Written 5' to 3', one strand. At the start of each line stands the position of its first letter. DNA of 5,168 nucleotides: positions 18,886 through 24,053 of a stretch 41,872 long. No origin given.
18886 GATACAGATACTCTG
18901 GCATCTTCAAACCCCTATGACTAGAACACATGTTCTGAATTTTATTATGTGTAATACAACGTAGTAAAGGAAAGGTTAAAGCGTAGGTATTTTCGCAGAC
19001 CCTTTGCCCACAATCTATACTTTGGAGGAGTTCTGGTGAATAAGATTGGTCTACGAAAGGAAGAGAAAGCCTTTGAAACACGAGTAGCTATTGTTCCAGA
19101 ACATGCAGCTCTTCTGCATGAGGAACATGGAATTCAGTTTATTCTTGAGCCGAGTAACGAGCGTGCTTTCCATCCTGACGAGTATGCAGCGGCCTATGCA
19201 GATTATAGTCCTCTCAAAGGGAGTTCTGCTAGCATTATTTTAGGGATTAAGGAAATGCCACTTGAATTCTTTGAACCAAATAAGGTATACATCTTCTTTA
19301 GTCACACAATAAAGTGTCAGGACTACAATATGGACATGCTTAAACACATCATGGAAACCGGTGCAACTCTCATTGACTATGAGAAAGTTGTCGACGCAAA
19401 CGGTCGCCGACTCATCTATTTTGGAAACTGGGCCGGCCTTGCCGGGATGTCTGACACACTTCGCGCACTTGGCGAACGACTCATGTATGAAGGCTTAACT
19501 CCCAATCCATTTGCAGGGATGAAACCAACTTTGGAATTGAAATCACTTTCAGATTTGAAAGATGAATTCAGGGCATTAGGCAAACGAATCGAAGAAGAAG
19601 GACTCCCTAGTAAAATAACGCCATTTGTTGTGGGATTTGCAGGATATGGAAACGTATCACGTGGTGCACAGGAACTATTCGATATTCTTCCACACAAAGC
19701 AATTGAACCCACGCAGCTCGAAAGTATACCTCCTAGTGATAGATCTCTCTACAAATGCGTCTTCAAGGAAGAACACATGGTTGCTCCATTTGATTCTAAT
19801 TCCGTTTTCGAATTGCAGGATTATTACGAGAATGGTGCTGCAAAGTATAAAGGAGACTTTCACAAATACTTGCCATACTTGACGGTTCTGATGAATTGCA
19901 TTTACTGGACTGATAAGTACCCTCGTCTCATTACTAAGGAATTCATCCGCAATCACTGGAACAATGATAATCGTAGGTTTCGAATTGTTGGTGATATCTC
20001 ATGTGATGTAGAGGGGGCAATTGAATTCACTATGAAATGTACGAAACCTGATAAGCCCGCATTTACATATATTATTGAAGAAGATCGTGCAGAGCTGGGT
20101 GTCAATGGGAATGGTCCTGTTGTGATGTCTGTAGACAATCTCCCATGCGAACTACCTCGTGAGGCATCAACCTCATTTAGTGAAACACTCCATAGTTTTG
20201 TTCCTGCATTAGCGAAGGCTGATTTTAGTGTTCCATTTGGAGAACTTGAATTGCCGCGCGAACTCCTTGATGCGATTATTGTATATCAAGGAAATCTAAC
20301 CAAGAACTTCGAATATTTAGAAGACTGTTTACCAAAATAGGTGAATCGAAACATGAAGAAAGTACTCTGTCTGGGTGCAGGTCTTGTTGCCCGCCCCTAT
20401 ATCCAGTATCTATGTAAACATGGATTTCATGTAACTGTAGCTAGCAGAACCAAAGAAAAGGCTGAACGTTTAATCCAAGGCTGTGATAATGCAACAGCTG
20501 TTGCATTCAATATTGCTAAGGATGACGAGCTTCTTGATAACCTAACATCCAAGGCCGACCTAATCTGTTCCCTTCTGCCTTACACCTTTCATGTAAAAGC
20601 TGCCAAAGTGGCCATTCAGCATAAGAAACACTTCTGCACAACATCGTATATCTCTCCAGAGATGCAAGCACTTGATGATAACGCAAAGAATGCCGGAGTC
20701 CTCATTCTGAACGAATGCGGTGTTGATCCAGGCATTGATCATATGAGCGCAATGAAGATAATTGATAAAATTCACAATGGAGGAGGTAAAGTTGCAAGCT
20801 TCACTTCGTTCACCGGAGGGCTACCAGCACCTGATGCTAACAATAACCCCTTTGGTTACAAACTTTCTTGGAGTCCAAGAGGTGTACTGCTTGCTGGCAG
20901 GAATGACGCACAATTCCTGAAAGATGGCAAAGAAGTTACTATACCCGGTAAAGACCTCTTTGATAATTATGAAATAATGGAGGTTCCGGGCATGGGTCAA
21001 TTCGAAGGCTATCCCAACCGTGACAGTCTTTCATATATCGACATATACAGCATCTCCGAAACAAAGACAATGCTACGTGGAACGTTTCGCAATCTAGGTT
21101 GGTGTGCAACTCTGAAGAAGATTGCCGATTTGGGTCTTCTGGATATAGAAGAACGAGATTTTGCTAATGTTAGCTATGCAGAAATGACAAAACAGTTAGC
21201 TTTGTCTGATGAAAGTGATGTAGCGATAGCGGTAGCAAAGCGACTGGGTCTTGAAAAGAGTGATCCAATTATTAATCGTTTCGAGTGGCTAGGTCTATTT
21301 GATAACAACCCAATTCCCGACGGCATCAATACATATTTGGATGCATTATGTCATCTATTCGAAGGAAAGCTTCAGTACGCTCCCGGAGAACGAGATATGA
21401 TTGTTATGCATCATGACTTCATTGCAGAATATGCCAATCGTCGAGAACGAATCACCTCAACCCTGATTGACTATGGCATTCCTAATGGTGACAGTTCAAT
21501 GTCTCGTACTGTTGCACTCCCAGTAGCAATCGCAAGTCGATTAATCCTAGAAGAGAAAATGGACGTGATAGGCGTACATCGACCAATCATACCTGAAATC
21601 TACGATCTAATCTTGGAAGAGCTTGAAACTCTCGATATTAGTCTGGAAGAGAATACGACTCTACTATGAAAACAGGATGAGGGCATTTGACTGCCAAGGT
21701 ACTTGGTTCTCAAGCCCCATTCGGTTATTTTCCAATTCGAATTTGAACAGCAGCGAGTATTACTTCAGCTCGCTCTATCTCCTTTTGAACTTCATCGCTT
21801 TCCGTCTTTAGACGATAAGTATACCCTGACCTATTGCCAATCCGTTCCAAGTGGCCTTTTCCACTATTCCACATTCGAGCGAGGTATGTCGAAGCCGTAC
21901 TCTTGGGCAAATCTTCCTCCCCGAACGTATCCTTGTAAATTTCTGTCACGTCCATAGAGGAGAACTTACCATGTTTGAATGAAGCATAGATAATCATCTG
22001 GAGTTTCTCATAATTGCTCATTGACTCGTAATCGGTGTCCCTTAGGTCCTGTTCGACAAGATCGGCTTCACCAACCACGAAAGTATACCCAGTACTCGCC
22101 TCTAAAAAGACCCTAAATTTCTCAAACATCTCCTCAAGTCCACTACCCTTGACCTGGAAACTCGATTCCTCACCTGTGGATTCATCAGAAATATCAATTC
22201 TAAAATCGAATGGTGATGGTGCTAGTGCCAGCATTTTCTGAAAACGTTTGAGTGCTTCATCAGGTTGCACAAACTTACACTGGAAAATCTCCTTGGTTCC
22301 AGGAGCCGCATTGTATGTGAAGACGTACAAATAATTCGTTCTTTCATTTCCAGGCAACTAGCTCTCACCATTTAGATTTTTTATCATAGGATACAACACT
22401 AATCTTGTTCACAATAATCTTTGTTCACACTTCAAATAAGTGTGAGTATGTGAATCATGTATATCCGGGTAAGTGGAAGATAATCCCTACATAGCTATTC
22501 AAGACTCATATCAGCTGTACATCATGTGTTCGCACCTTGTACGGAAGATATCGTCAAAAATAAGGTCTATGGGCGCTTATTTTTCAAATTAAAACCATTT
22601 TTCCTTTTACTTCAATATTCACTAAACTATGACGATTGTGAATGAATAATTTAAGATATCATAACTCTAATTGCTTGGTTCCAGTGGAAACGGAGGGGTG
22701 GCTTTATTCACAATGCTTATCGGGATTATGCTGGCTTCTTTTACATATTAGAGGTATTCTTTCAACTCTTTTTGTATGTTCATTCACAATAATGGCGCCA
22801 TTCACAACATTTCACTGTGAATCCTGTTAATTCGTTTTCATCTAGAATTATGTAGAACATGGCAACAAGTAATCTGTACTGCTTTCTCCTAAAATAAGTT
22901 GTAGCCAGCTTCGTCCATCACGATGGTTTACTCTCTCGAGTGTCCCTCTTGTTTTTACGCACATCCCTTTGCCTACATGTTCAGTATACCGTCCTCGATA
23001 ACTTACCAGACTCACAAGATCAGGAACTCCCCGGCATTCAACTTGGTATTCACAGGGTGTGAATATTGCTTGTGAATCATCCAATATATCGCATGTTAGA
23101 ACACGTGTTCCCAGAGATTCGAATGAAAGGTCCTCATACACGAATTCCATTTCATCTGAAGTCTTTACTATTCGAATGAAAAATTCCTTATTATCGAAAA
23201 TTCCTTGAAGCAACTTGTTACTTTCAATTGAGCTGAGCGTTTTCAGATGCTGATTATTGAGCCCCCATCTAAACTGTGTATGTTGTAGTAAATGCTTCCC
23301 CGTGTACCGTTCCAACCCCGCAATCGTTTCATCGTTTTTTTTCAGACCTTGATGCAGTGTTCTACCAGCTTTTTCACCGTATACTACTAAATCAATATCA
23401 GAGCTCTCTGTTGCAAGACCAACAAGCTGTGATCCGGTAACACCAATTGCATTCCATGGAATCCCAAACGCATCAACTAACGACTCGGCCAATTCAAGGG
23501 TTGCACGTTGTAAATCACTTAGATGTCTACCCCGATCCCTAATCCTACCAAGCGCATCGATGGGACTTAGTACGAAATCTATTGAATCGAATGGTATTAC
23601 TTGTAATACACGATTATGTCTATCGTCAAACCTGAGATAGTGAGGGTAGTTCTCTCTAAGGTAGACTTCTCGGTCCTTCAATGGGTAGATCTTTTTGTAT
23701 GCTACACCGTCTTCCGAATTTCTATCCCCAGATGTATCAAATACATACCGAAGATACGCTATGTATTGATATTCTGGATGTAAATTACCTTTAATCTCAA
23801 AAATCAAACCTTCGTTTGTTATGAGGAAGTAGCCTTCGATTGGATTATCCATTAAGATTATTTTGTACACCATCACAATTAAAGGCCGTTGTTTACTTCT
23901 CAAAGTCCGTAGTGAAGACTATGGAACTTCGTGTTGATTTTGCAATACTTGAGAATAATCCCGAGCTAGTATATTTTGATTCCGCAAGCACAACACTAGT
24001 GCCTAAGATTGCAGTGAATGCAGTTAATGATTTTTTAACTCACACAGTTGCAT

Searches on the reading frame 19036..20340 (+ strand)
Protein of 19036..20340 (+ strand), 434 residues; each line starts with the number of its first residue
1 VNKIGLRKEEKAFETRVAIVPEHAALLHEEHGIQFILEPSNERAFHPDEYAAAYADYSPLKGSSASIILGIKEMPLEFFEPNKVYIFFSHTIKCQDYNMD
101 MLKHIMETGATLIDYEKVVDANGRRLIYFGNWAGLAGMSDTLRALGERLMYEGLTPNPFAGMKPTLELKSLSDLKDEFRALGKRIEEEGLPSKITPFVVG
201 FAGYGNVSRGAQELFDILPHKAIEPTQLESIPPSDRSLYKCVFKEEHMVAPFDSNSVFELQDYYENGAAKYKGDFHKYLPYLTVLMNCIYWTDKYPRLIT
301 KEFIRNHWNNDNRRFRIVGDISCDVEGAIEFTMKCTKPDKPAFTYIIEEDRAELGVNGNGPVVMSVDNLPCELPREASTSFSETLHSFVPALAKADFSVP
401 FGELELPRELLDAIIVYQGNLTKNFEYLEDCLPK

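Call 9: search_protein_families(library=pfam, proteins=[window:19036-20340:+])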
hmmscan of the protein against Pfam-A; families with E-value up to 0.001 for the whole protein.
window:19036-20340:+ (434 aa): 2 families
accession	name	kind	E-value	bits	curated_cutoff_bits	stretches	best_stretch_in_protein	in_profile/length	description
PF05222.21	AlaDh_PNT_N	-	8.5e-19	68.6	30.4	1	5-136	1-136/136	Alanine dehydrogenase/PNT, N-terminal domain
PF01262.27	AlaDh_PNT_C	-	9.8e-05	22.3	23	1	317-423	124-213/214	Alanine dehydrogenase/PNT, C-terminal domain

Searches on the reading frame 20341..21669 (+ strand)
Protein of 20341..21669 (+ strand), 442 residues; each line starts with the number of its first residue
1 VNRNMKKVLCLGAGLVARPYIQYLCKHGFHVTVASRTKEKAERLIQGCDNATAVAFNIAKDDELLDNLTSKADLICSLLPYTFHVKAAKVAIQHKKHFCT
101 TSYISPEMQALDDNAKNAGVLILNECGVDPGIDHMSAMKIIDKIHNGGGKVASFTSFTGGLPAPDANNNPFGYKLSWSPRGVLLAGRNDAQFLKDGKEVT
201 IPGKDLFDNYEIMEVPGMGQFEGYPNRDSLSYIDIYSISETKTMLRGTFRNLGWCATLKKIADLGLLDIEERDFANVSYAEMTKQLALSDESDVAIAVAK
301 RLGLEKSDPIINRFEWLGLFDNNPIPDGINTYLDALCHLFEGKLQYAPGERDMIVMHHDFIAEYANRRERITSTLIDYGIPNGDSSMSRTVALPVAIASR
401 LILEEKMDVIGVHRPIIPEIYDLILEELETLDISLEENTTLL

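Call 9: search_protein_families(library=pfam, proteins=[window:20341-21669:+])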
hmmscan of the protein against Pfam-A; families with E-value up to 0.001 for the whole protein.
window:20341-21669:+ (442 aa): 3 families
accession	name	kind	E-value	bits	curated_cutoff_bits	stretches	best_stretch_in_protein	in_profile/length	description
PF16653.10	Sacchrp_dh_C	-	2.1e-82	277.6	31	1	127-429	1-261/265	Saccharopine dehydrogenase C-terminal domain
PF03435.24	Sacchrp_dh_NADP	-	1.1e-22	81.2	25.1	1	8-122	1-128/129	Saccharopine dehydrogenase NADP binding domain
PF01488.26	Shikimate_DH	-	4.9e-07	30.4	24.3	1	4-66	11-74/138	Shikimate / quinate 5-dehydrogenase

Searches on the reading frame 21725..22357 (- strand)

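Call 18: search_protein_families(library=pfam, proteins=[window:21725-22357:-])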
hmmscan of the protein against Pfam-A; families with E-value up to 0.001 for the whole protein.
window:21725-22357:- (210 aa): 0 families

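Call 100: search_protein_families(library=pfam, max_evalue=1, proteins=[window:21725-22357:-])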
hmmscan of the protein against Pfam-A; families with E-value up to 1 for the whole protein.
window:21725-22357:- (210 aa): 1 family
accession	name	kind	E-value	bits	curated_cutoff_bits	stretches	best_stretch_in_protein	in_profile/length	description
PF09269.16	DUF1967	-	0.039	14.5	27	0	62-91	7-36/70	Domain of unknown function (DUF1967)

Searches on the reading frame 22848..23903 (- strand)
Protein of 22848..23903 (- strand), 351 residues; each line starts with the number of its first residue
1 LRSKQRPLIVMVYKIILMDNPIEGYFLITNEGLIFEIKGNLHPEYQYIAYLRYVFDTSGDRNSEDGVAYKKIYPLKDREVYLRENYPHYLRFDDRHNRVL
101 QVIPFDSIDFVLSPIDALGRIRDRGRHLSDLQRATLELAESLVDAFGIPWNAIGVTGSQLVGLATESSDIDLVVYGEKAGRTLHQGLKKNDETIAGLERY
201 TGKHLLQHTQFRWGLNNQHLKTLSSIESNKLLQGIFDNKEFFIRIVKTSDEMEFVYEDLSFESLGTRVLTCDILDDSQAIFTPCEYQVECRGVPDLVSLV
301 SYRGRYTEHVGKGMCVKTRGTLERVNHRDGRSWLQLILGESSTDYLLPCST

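Call 18: search_protein_families(library=pfam, proteins=[window:22848-23903:-])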
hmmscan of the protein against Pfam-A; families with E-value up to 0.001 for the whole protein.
window:22848-23903:- (351 aa): 1 family
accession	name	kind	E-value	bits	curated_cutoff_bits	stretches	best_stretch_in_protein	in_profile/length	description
PF01909.29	NTP_transf_2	-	3.8e-05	24.4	21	1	152-198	16-62/93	Nucleotidyltransferase domain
